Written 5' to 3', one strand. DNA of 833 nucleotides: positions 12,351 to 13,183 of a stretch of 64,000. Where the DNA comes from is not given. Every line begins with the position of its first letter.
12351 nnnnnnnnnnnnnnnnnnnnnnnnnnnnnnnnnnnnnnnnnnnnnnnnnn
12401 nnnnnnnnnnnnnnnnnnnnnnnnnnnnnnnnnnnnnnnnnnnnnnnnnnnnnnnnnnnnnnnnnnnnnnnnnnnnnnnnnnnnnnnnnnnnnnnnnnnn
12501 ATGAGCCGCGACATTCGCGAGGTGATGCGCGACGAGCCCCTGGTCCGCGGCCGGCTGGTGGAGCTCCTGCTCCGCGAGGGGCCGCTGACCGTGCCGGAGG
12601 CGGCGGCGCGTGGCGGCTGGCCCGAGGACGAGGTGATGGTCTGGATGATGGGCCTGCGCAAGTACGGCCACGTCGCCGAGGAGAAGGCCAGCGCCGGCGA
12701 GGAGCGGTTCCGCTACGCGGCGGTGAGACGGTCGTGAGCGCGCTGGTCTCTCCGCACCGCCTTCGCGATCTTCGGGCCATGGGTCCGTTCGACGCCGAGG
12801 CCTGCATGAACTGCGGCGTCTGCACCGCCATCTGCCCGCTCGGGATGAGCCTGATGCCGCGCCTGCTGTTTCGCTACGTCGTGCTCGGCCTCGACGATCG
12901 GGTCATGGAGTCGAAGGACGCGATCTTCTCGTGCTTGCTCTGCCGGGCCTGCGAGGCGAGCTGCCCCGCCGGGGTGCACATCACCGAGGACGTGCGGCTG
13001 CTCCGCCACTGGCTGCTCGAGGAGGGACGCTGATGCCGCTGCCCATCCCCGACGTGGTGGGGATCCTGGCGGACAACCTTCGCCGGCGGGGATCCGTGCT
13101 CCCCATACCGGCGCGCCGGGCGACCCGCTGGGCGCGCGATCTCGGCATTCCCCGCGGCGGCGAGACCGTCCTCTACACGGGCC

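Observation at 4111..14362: Persulfide-regulator-flanked DsrE/TusA-MvhD-HdrL-HdrA-HdrC-HdrB locus: an Hdr-like sulfur system with non-canonical composition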

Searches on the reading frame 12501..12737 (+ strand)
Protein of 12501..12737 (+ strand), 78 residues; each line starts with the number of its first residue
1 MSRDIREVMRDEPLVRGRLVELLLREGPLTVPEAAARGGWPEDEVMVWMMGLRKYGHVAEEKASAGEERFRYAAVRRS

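Call 11: search_protein_families(library=pfam, proteins=[window:12501-12737:+], max_evalue=0.01)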
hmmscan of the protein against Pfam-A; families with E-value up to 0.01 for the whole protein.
window:12501-12737:+ (78 aa): 0 families

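Call 12: search_protein_families(library=ncbifam, proteins=[window:12501-12737:+], max_evalue=0.001)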
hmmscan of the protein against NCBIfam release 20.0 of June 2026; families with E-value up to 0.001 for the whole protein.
window:12501-12737:+ (78 aa): 0 families

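Call 47: find_homologous_proteins(query=window:12501-12737:+, max_evalue=0.001)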
Query window:12501-12737:+ (78 aa): 77 proteins with E <= 0.001 among 77 candidates.
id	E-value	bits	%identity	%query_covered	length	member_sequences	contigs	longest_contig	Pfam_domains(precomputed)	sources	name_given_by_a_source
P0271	1.8e-42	160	97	100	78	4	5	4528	-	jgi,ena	jgi:hypothetical protein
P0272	1.5e-32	128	81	99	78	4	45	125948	-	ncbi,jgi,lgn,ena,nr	ncbi:MAG: MarR family transcriptional regulator [Candidatus Dormibacteria bacterium]|jgi:predicted A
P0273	3.5e-32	127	77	99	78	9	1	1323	PF01978.26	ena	-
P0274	1.6e-31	125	78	99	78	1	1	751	PF01978.26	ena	-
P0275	8.0e-30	120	74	99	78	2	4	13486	PF21476.5,PF01978.26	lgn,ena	-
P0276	3.1e-29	118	74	99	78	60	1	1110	-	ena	-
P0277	5.9e-29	117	77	100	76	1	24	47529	-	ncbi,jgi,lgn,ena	jgi:predicted Rossmann fold nucleotide-binding protein DprA/Smf involved in DNA uptake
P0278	1.3e-28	116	74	100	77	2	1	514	-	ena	-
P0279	2.1e-28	115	71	100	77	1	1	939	-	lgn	-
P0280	2.4e-28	115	74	100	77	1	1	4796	-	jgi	jgi:hypothetical protein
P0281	3.7e-28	115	71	99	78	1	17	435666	PF21476.5,PF01978.26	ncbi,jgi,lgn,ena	ncbi:MAG: MarR family transcriptional regulator [Candidatus Dormiibacterota bacterium]|jgi:hypotheti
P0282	5.9e-28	114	74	100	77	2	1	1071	-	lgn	-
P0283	7.8e-28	113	69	100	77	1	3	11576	-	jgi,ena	jgi:DNA-binding IclR family transcriptional regulator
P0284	8.7e-28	113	76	100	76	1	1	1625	-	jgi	jgi:predicted Rossmann fold nucleotide-binding protein DprA/Smf involved in DNA uptake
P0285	1.6e-27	112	68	100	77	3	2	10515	-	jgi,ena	jgi:predicted Rossmann fold nucleotide-binding protein DprA/Smf involved in DNA uptake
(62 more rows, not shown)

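Call 62: predict_structure(alignment_id=A2)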
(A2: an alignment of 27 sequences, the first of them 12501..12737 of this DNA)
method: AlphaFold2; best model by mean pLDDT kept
length: 78 residues; sequences in the alignment: 27
mean_pLDDT: 89.4   pTM: 0.78
mean pLDDT of the five models: 89.4, 88.8, 88.4, 88.3, 85.4
residues with pLDDT >= 90: 58; 70-90: 12; 50-70: 8; < 50: 0
segments of 3 or more residues with pLDDT < 50: none
pLDDT, mean of each block of 10 residues (from residue 1): 87 92 95 96 95 94 72 84
secondary structure, 60 per line:
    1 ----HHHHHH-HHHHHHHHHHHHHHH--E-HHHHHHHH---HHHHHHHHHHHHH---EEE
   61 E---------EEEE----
elements in order: H5-10 H12-26 H31-38 H42-54 E58-61 E71-74

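Call 65: fold_search(model_id=the predicted structure, library=pdb)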
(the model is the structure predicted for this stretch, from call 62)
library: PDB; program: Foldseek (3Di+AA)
matches with E <= 10: 1869; with E <= 0.001: 3
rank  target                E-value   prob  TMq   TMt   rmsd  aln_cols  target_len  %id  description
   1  1smt_B                6.3e-04  1.00  0.66  0.51   9.3        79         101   23  SMTB REPRESSOR FROM SYNECHOCOCCUS PCC7942 (released 1997-12-03)
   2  5j6x_B                7.7e-04  1.00  0.75  0.89   1.2        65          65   18  Crystal structure of the apo-Zalpha of Zebrafish PKZ (released 2016-09-07)
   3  1r23_A                7.7e-04  1.00  0.66  0.50   9.3        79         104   23  Crystal structure of the cyanobacterial metallothionein repressor SmtB in the Zn1-form (one Zn(II) per dimer) (released 2004-05-18)
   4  1r23_B                1.3e-03  1.00  0.66  0.54   6.8        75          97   24  Crystal structure of the cyanobacterial metallothionein repressor SmtB in the Zn1-form (one Zn(II) per dimer) (released 2004-05-18)
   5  1smt_A                1.4e-03  1.00  0.65  0.52   9.5        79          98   22  SMTB REPRESSOR FROM SYNECHOCOCCUS PCC7942 (released 1997-12-03)
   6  4kmf_A                1.5e-03  1.00  0.71  0.89   1.8        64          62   14  Crystal structure of Zalpha domain from Carassius auratus PKZ in complex with Z-DNA (released 2013-07-03)
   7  1sfx_B                1.5e-03  1.00  0.73  0.56   4.5        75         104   24  X-ray crystal structure of putative HTH transcription regulator from Archaeoglobus fulgidus (released 2004-08-03)
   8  5j6x_A                1.7e-03  1.00  0.75  0.87   1.2        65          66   18  Crystal structure of the apo-Zalpha of Zebrafish PKZ (released 2016-09-07)
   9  1r1t_B                1.7e-03  1.00  0.65  0.52   9.4        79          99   22  Crystal structure of the cyanobacterial metallothionein repressor SmtB in the apo-form (released 2004-05-18)
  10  1r22_B                1.8e-03  1.00  0.60  0.49   8.7        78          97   22  Crystal structure of the cyanobacterial metallothionein repressor SmtB (C14S/C61S/C121S mutant) in the Zn2alpha5-form (released 2004-05-18)
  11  2dk5_MODEL_1_A        2.6e-03  1.00  0.61  0.54   2.7        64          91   14  Solution structure of Winged-Helix domain in RNA polymerase III 39KDa polypeptide (released 2006-10-06)
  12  6cmv_C                2.6e-03  1.00  0.59  0.44   6.2        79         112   16  Crystal structure of Archaeal Biofilm Regulator (AbfR2) from Sulfolobus acidocaldarius (released 2018-11-14)
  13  8qkf_A                2.7e-03  1.00  0.62  0.50   9.0        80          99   21  SmtB protein of Mycobacterium smegmatis (released 2024-09-25)
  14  6j05_A                2.9e-03  1.00  0.64  0.51   7.1        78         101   19  Structures of two ArsR As(III)-responsive repressors: implications for the mechanism of derepression (released 2019-07-03)
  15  4zzl_A                3.1e-03  1.00  0.64  0.36   1.6        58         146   12  MexR R21W derepressor mutant causing multidrug resistance in P. aeruginosa by mexAB-oprM efflux pump expression (released 2016-07-27)
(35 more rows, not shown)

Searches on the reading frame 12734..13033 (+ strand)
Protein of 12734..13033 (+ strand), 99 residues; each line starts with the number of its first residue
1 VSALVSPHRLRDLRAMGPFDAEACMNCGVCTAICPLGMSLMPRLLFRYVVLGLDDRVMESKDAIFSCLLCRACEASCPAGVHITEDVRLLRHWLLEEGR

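Call 11: search_protein_families(library=pfam, proteins=[window:12734-13033:+], max_evalue=0.01)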
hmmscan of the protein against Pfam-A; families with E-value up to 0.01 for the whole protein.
window:12734-13033:+ (99 aa): 14 families
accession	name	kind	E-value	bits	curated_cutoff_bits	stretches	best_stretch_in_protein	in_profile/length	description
PF13183.11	Fer4_8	-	3.5e-09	37.5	27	1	21-81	2-68/68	4Fe-4S dicluster domain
PF13187.11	Fer4_9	-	3.5e-09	37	27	2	67-87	2-22/52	4Fe-4S dicluster domain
PF13534.11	Fer4_17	-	8.2e-09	36.3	22.2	2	23-81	1-60/61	4Fe-4S dicluster domain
PF12838.12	Fer4_7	-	4.3e-08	33.9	27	1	18-37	32-51/52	4Fe-4S dicluster domain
PF12797.12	Fer4_2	-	1.4e-07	31.4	24.5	1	19-35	5-21/22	4Fe-4S binding domain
PF13237.11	Fer4_10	-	1.6e-07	31.6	25.5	1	19-78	4-53/53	4Fe-4S dicluster domain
PF12800.12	Fer4_4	-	1.1e-06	28.9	24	1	22-35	2-15/17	4Fe-4S binding domain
PF12837.12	Fer4_6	-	2.3e-06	27.7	25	2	66-81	8-23/24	4Fe-4S binding domain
PF00037.32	Fer4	-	4e-06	26.8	21.1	1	19-37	3-21/24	4Fe-4S binding domain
PF14697.11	Fer4_21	-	6.7e-05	23.4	35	1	18-36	35-53/59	4Fe-4S dicluster domain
PF13484.11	Fer4_16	-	9.8e-05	23.5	30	0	22-36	51-65/66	4Fe-4S double cluster binding domain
PF13746.11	Fer4_18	-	0.00074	20.1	27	0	59-87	53-81/114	4Fe-4S dicluster domain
PF25160.1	LdpA_Fe-S-bd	-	0.00075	19.7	27.6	0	21-37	25-41/49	LdpA Fe-S cluster-binding domain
PF17179.9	Fer4_22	-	0.007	17.6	27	0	24-35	2-13/95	4Fe-4S dicluster domain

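Call 12: search_protein_families(library=ncbifam, proteins=[window:12734-13033:+], max_evalue=0.001)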
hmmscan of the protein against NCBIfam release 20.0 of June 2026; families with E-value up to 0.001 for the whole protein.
window:12734-13033:+ (99 aa): 32 families (the best 25 are shown)
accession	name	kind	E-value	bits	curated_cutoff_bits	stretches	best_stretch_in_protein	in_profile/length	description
TIGR03290.1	CoB_CoM_SS_C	equivalog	1.8e-14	53.9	160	1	22-96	2-77/144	CoB--CoM heterodisulfide reductase subunit C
NF041890.1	hdrC_Methbact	equivalog_domain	1.4e-10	41.1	270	1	12-98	19-105/192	ferredoxin:CoB-CoM heterodisulfide reductase subunit HdrC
NF041779.1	hetero_SS_HdrC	equivalog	9.8e-10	38.2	350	1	12-96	21-105/198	ferredoxin:CoB-CoM heterodisulfide reductase subunit HdrC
TIGR01945.1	rnfC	subfamily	4.6e-08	32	245.95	1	20-90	361-427/435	RnfABCDGE type electron transport complex subunit C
NF038018.1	qmoC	equivalog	1.3e-07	31.4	300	1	11-95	7-92/360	quinone-interacting membrane-bound oxidoreductase complex subunit QmoC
NF008369.0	PRK11168.1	equivalog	2.2e-07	30.1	278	1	59-85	52-78/401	anaerobic glycerol-3-phosphate dehydrogenase subunit C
NF008434.0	PRK11274.1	equivalog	9e-07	28.1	333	1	23-93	24-101/409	glycolate oxidase subunit GlcF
NF003454.1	PRK05035.1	equivalog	4.5e-06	25.4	345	1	20-83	365-424/556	electron transport complex subunit RsxC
NF041837.1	rnfC_Methano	equivalog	4.9e-06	25.6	650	1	21-89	357-421/438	Rnf electron transport complex subunit RnfC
NF058577.1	FdxA_fam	equivalog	8.9e-06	25.8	65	0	20-37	34-51/52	4Fe-4S ferredoxin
NF005503.0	PRK07118.1-2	equivalog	1.2e-05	24.7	252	1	19-86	164-233/292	RnfABCDGE type electron transport complex subunit B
NF005746.0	PRK07570.1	subfamily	1.4e-05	24.5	243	0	15-38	150-173/250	succinate dehydrogenase/fumarate reductase iron-sulfur subunit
NF010071.0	PRK13552.1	equivalog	4.9e-05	22.7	264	0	14-94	141-235/241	fumarate reductase iron-sulfur subunit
TIGR04395.1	cutC_activ_rSAM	equivalog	5.1e-05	22.7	360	0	19-41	51-73/309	choline TMA-lyase-activating enzyme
NF004616.0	PRK05950.1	subfamily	6e-05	22.3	228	0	21-97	146-236/238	succinate dehydrogenase iron-sulfur subunit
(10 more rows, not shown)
